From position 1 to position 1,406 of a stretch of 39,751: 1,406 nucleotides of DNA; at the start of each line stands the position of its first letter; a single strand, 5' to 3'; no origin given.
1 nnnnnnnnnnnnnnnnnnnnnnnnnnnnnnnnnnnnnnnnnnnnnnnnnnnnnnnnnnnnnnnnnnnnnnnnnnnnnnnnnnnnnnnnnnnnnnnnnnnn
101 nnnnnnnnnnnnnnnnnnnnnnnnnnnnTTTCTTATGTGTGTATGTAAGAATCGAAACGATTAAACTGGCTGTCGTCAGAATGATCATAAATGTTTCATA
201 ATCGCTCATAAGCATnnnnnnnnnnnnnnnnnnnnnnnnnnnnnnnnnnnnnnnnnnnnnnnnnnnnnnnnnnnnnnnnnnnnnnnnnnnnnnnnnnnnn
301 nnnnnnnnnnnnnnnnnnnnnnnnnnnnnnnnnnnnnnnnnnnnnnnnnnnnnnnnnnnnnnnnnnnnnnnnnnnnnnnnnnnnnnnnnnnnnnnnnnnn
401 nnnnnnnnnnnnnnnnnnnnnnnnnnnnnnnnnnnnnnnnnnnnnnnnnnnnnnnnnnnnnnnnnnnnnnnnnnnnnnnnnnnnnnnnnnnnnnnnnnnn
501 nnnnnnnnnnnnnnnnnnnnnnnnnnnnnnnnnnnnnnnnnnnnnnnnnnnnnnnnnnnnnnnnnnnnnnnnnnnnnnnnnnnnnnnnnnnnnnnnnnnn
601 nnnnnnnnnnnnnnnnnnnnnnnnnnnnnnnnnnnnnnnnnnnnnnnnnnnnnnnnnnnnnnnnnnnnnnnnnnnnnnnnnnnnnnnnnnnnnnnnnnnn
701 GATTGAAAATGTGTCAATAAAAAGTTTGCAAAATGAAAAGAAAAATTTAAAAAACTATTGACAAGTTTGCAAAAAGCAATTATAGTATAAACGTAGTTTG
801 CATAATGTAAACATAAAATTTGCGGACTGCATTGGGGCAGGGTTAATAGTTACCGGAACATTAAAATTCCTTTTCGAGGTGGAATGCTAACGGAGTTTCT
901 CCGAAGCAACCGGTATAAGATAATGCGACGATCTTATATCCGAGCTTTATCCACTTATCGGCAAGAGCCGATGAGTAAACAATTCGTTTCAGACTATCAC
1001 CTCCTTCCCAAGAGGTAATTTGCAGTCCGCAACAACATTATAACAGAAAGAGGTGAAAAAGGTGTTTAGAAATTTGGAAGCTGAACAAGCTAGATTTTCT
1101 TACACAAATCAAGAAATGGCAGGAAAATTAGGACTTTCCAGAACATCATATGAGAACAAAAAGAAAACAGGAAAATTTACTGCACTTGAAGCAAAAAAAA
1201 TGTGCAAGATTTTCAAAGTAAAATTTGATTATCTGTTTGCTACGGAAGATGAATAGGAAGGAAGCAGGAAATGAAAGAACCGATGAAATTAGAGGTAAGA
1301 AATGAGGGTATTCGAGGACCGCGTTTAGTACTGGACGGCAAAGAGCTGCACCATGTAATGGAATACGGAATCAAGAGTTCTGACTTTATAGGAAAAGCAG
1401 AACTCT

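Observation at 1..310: Unannotated type I toxin-antitoxin-like cassette between the repressor and ImmA genes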

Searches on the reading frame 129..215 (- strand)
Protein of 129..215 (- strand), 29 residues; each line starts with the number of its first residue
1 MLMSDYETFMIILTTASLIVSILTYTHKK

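Call 8: search_protein_families(library=pfam, proteins=[window:129-215:-], max_evalue=1)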
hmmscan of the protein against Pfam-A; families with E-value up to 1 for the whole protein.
seq(29 aa): 1 family
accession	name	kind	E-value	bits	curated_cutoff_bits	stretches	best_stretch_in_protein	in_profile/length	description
PF16935.10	Hol_Tox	-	0.0011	19.3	23.3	1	3-26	1-24/34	Putative Holin-like Toxin (Hol-Tox)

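Call 9: search_protein_families(library=ncbifam, proteins=[window:129-215:-], max_evalue=1)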
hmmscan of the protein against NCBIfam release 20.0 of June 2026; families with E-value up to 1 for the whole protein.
seq(29 aa): 0 families

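Call 32: search_protein_families(library=pfam, alignment_id=A1, max_evalue=0.01)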
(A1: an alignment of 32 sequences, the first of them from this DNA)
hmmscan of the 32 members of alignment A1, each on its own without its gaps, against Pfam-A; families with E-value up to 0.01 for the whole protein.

A. member 1, seq(27 aa): 1 family
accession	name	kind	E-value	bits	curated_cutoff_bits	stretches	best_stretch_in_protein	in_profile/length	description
PF16935.10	Hol_Tox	-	0.00088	19.5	23.3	1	1-24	1-24/34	Putative Holin-like Toxin (Hol-Tox)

B. families by the number of members that match (of 32 scanned): 1 family
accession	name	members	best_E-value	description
PF16935.10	Hol_Tox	13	2.5e-07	Putative Holin-like Toxin (Hol-Tox)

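Call 38: list_cluster_members(proteins=[window:129-215:-, window:129-209:-, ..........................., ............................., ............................, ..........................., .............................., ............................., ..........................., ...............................])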
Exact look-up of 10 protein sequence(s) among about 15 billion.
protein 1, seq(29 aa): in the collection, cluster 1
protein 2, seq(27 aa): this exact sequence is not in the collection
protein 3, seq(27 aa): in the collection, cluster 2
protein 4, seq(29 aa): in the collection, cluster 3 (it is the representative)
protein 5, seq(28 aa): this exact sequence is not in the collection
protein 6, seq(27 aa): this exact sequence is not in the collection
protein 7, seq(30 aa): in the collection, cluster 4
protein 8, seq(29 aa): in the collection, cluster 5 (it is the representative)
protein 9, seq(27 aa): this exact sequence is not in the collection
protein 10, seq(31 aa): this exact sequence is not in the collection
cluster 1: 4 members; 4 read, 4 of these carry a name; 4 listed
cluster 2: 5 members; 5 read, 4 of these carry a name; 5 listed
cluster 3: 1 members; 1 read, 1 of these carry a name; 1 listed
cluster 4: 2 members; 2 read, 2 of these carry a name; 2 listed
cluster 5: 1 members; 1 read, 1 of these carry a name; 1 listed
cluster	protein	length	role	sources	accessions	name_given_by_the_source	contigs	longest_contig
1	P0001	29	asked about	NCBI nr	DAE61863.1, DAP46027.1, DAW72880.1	MAG TPA: Putative Holin-like Toxin (Hol-Tox) [Caudoviricetes sp.]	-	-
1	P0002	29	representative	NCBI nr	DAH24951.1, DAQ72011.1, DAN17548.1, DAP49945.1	MAG TPA: putative Holin-like Toxin (Hol-Tox) [Caudoviricetes sp.]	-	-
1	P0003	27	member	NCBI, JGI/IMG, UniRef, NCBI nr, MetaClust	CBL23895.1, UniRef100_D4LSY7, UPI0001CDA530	hypothetical protein CK5_25940 [Blautia obeum A2-162] | Holin-like toxin n=1 Tax=Blautia obeum A2-162 TaxID=657314 RepID=D4LSY7_9FIRM | status=active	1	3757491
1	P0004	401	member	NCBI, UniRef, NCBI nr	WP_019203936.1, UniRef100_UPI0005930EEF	cysteine desulfurase family protein [Tsukamurella sp. 1534] | cysteine desulfurase family protein n=1 Tax=Tsukamurella sp. 1534 TaxID=1151061 ...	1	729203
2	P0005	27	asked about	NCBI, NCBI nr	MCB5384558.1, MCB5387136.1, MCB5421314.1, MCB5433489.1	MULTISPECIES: putative holin-like toxin [unclassified Ruminococcus] | putative holin-like toxin [Blautia glucerasea]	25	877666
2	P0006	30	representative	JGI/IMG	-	-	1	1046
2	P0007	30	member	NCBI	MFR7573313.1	MAG: putative holin-like toxin [Blautia faecis]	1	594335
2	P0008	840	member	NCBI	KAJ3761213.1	WD40 repeat-like protein, partial [Lentinula raphanica]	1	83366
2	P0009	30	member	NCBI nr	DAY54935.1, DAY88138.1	MAG TPA: Putative Holin-like Toxin (Hol-Tox) [Caudoviricetes sp.]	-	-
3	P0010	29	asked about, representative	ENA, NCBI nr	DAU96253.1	MAG TPA: Membrane MotB of proton-channel complex MotA/MotB [Caudoviricetes sp.]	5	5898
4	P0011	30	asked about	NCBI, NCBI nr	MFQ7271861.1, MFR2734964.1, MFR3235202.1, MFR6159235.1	putative holin-like toxin [Blautia sp.]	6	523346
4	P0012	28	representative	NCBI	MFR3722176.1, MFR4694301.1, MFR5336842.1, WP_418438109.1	putative holin-like toxin [Blautia sp.]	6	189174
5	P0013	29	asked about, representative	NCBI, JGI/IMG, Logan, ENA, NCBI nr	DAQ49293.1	MAG TPA: hypothetical protein [Caudoviricetes sp.]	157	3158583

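Call 52: search_protein_families(library=phrogs, proteins=[window:129-209:-], max_evalue=1)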
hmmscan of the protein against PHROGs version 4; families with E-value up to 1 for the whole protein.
seq(27 aa): 1 family
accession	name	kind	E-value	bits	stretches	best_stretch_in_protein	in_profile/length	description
phrog_31339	-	unknown function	0.068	14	1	3-22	25-42/50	-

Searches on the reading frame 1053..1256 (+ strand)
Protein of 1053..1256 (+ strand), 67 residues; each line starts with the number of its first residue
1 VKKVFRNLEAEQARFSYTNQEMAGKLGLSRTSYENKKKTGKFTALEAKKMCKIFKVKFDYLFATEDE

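Call 8: search_protein_families(library=pfam, proteins=[window:1053-1256:+], max_evalue=1)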
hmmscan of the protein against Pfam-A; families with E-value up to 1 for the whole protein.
window:1053-1256:+ (67 aa): 4 families
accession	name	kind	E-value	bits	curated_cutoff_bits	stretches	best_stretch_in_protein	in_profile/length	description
PF12844.13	HTH_19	-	0.00016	22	30.2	1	16-67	12-64/64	Helix-turn-helix domain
PF20432.4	Xre-like-HTH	-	0.0063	17.2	25.8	1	13-45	20-53/63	Antitoxin Xre-like helix-turn-helix domain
PF01381.28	HTH_3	-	0.024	15.1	23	1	17-61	10-55/55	Helix-turn-helix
PF23327.1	Chromo_MORC2_6th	-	0.031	14.5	27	1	39-61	19-41/63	ATPase MORC2, chromo domain-like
